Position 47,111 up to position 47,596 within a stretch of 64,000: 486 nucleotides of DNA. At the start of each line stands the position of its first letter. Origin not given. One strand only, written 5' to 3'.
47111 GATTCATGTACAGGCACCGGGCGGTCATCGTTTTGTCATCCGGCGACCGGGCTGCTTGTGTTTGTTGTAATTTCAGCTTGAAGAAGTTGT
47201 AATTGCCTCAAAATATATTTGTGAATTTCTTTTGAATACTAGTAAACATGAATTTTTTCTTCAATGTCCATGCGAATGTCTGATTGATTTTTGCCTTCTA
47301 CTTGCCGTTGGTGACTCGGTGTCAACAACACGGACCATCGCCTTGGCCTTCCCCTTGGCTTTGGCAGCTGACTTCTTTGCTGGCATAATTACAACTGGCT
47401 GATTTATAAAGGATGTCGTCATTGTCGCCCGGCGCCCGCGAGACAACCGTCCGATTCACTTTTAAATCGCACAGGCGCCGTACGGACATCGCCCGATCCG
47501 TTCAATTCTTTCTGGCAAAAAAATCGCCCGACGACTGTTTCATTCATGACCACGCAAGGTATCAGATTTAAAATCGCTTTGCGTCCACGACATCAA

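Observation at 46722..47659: GC-rich TIR element saturated with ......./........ motifs in an AT-rich genome, embedded between large inverted arms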

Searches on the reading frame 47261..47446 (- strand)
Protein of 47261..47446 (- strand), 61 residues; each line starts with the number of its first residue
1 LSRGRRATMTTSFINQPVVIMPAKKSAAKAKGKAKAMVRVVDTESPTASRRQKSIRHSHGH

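Call 15: find_encoding_contigs(protein=window:47261-47446:-, flank=3000, max_places=10)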
Protein window:47261-47446:- (61 aa): no gene with exactly this product is on record in the collection.
